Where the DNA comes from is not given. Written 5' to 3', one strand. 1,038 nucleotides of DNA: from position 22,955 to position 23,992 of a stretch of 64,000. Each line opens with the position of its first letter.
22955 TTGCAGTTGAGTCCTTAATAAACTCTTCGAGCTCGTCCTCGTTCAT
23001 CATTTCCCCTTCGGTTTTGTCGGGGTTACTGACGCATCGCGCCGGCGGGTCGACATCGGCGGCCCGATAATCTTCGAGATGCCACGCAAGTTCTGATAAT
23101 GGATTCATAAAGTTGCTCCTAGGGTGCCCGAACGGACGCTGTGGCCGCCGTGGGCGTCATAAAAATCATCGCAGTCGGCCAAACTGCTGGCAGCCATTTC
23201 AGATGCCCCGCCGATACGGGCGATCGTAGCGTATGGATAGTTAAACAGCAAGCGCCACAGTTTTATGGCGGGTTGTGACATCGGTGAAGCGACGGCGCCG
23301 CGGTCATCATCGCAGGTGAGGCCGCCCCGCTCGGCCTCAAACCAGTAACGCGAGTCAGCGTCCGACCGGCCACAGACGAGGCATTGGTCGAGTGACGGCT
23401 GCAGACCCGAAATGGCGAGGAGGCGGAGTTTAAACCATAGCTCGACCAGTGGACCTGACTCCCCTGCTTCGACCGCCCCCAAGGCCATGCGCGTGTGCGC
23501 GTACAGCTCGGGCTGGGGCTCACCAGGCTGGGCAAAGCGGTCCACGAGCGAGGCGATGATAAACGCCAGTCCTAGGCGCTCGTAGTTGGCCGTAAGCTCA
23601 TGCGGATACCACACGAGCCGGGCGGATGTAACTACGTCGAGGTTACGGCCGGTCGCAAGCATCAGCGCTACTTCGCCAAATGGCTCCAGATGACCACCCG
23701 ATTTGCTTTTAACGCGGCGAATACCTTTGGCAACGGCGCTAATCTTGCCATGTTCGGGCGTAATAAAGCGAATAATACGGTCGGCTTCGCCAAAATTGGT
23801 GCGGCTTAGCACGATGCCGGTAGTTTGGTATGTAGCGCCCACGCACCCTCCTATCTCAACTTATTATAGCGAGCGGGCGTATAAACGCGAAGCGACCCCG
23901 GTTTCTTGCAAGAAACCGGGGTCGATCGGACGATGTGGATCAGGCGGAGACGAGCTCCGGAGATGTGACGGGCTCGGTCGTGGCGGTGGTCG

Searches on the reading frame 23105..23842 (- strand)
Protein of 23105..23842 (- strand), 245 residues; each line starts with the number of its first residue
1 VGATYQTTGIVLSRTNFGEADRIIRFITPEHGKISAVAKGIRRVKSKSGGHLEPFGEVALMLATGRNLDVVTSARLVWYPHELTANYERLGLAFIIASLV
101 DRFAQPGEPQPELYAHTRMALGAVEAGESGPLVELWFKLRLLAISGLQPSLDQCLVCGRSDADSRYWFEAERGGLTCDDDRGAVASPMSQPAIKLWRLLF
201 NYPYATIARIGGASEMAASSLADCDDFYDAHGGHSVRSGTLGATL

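Call 45: search_protein_families(library=pfam, proteins=[window:23105-23842:-], max_evalue=0.01)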
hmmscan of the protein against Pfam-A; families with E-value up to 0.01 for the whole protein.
window:23105-23842:- (245 aa): 2 families
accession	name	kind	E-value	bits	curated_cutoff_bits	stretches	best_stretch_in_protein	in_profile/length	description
PF02565.21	RecO_C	-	1.3e-23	84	22.1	1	86-238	3-155/157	Recombination protein O C terminal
PF11967.14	RecO_N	-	3.7e-21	75.4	27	1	4-77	3-77/80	Recombination protein O N terminal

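Call 46: find_homologous_proteins(query=window:23105-23842:-, max_evalue=1e-20)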
Query window:23105-23842:- (245 aa): 280 proteins with E <= 1e-20 among 1618 candidates; the best 120 are listed.
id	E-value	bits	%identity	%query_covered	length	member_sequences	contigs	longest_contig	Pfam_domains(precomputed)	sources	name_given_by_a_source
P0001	3.0e-161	552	100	100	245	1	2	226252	PF11967.15,PF02565.22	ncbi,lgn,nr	ncbi:DNA repair protein RecO [Candidatus Saccharibacteria bacterium]|nr:DNA repair protein RecO [Can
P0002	6.9e-132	456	82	98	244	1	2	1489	PF11967.15,PF02565.22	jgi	jgi:DNA repair protein RecO (recombination protein O)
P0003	1.1e-124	433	79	96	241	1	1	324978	PF11967.15,PF02565.22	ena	-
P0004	5.8e-124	430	78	99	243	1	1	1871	PF11967.15,PF02565.22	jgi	jgi:DNA repair protein RecO (recombination protein O)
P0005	2.7e-113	395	73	96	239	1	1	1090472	PF11967.15,PF02565.22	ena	-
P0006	1.6e-110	386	71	98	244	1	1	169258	PF11967.15,PF02565.22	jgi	jgi:DNA repair protein RecO (recombination protein O)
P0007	1.1e-108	380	70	99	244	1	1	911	PF11967.15,PF02565.22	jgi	jgi:DNA repair protein RecO (recombination protein O)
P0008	7.3e-105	368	68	98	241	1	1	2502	PF11967.15,PF02565.22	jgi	jgi:DNA repair protein RecO (recombination protein O)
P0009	2.9e-99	350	65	97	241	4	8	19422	PF11967.15,PF02565.22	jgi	jgi:DNA repair protein RecO (recombination protein O)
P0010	3.2e-99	349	65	96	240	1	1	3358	PF11967.15,PF02565.22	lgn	-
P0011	4.0e-98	346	63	96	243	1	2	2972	PF11967.15,PF02565.22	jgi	jgi:DNA repair protein RecO (recombination protein O)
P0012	4.4e-98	346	62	96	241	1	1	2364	PF11967.15,PF02565.22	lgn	-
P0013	6.7e-97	342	64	95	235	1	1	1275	PF11967.15,PF02565.22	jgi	jgi:DNA repair protein RecO (recombination protein O)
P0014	2.0e-95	337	61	97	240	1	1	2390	PF11967.15,PF02565.22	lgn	-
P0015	2.4e-95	337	63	96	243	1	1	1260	PF11967.15,PF02565.22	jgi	jgi:DNA repair protein RecO (recombination protein O)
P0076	3.0e-86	307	57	93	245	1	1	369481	PF11967.15,PF02565.22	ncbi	-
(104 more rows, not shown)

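Call 47: find_encoding_contigs(protein=P0003, flank=600, max_places=1)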
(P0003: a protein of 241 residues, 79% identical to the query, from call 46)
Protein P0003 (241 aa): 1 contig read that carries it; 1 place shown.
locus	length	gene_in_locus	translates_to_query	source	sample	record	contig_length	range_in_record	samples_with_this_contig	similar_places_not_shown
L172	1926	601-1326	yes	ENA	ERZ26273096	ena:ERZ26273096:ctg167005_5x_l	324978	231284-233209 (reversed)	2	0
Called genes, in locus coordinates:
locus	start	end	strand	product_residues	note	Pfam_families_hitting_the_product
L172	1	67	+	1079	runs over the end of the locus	PF01590:GAF, PF13185:GAF_2 (weak), PF13492:GAF_3 (weak), PF00989:PAS (weak), PF08448:PAS_4, PF13426:PAS_9, PF00512:HisKA, PF02518:HATPase_c, +3 more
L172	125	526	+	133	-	PF00072:Response_reg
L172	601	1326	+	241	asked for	PF11967:RecO_N, PF02565:RecO_C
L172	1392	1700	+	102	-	-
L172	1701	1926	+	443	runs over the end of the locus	PF00587:tRNA-synt_2b, PF03129:HGTP_anticodon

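Call 48: find_encoding_contigs(protein=P0005, flank=600, max_places=1)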
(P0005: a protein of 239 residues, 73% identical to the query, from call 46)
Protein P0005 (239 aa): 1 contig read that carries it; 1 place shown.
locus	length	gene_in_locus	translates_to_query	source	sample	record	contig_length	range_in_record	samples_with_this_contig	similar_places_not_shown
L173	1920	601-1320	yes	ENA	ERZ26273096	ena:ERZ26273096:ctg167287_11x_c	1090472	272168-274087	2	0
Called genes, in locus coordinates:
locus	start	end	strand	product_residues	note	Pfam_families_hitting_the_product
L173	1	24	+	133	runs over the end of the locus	PF00072:Response_reg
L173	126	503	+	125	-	-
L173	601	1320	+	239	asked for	PF11967:RecO_N, PF02565:RecO_C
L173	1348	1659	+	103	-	-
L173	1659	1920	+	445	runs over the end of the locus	PF00587:tRNA-synt_2b, PF03129:HGTP_anticodon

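Call 49: find_encoding_contigs(protein=P0006, flank=600, max_places=1)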
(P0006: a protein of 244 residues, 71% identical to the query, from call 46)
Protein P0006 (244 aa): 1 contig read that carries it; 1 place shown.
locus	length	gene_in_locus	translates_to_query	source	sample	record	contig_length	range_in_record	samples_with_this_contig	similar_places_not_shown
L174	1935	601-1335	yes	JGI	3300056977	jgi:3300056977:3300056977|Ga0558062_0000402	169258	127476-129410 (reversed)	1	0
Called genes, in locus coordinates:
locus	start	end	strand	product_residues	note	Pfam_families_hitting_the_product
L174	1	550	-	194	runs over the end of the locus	PF00561:Abhydrolase_1 (faint), PF06821:Ser_hydrolase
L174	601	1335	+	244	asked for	PF11967:RecO_N, PF02565:RecO_C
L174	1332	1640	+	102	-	-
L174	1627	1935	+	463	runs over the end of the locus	PF00587:tRNA-synt_2b, PF03129:HGTP_anticodon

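Call 50: find_encoding_contigs(protein=P0076, flank=600, max_places=1)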
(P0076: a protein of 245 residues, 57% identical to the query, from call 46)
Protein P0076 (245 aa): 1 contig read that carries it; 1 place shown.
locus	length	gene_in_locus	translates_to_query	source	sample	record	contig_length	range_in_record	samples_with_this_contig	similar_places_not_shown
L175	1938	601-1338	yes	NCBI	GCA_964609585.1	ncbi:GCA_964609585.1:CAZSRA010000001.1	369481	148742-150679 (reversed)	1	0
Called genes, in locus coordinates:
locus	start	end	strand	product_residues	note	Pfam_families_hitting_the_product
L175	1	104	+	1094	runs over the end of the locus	PF01590:GAF, PF13185:GAF_2, PF13492:GAF_3 (weak), PF00989:PAS (faint), PF08448:PAS_4, PF13426:PAS_9, PF00512:HisKA, PF02518:HATPase_c, +2 more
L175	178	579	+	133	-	PF00072:Response_reg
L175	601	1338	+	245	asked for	PF11967:RecO_N, PF02565:RecO_C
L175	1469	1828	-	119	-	-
